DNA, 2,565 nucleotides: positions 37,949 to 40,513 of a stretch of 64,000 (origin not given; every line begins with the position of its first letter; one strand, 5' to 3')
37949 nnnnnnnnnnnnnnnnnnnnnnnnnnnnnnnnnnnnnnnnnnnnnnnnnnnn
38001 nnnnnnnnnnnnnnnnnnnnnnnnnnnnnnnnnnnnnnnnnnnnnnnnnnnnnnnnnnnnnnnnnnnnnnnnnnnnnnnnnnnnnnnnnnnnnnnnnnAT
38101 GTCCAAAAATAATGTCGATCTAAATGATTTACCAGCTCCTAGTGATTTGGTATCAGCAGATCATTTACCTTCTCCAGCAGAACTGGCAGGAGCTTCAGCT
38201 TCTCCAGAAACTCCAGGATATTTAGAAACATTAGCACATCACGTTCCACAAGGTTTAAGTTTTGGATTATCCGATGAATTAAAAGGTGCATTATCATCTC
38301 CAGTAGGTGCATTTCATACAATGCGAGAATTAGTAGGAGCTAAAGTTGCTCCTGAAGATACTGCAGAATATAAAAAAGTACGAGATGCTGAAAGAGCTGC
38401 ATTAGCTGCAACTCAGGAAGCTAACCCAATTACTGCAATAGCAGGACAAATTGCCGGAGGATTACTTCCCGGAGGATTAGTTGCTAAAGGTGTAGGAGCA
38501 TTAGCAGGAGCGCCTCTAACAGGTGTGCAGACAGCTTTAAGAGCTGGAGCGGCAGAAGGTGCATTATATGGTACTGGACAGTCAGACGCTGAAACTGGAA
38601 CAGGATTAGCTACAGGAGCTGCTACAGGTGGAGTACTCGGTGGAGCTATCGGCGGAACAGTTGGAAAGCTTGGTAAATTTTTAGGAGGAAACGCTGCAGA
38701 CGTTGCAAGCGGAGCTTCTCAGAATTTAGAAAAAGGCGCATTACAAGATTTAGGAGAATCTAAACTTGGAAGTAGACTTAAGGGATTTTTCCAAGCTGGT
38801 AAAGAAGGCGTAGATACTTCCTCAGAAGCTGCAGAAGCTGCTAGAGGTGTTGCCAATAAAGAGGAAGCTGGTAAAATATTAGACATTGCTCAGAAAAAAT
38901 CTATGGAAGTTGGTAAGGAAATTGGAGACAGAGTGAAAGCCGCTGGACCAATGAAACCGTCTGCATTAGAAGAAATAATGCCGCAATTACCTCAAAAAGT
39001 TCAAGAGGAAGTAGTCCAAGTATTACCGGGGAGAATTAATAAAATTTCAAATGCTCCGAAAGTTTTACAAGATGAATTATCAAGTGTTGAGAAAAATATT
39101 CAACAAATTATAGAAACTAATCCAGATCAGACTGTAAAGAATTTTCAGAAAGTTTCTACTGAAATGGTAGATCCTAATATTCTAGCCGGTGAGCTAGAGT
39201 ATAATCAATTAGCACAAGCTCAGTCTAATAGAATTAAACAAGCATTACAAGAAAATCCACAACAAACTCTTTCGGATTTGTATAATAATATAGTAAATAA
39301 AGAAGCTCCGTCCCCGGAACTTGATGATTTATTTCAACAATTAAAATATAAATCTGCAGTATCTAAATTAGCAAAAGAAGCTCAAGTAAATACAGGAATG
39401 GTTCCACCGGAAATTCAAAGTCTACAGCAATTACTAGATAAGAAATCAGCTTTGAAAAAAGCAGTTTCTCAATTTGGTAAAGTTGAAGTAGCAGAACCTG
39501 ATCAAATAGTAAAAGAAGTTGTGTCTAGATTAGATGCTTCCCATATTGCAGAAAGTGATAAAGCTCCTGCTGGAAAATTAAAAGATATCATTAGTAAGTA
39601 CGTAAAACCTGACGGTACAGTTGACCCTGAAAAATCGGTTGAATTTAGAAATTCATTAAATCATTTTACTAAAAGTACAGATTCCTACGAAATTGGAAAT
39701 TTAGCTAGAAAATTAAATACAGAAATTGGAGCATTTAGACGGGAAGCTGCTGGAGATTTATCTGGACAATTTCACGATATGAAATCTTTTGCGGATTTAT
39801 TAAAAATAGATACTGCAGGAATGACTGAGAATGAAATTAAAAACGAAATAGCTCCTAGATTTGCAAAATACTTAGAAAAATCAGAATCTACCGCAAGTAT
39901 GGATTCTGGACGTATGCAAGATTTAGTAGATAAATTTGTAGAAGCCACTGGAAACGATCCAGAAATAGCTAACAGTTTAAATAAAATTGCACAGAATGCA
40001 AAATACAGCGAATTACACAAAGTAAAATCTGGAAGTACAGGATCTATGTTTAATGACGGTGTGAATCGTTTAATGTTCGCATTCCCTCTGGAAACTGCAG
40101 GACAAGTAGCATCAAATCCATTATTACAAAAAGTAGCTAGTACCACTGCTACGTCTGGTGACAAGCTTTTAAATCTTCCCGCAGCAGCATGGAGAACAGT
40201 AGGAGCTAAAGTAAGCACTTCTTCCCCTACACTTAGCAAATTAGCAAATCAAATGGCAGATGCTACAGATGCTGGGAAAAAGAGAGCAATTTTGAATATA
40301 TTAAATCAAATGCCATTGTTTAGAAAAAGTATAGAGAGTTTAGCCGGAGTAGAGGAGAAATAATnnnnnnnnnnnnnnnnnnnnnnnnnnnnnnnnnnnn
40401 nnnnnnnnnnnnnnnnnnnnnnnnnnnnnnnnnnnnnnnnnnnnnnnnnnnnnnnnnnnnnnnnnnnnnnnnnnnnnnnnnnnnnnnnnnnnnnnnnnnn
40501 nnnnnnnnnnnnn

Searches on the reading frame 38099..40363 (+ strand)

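Call 46: search_protein_families(library=phrogs, proteins=[window:38099-40363:+], max_evalue=0.001)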
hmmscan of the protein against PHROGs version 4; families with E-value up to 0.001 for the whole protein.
window:38099-40363:+ (754 aa): 1 family
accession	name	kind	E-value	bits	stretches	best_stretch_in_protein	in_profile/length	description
phrog_5880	-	unknown function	3.5e-13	50.1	1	29-227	41-243/661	-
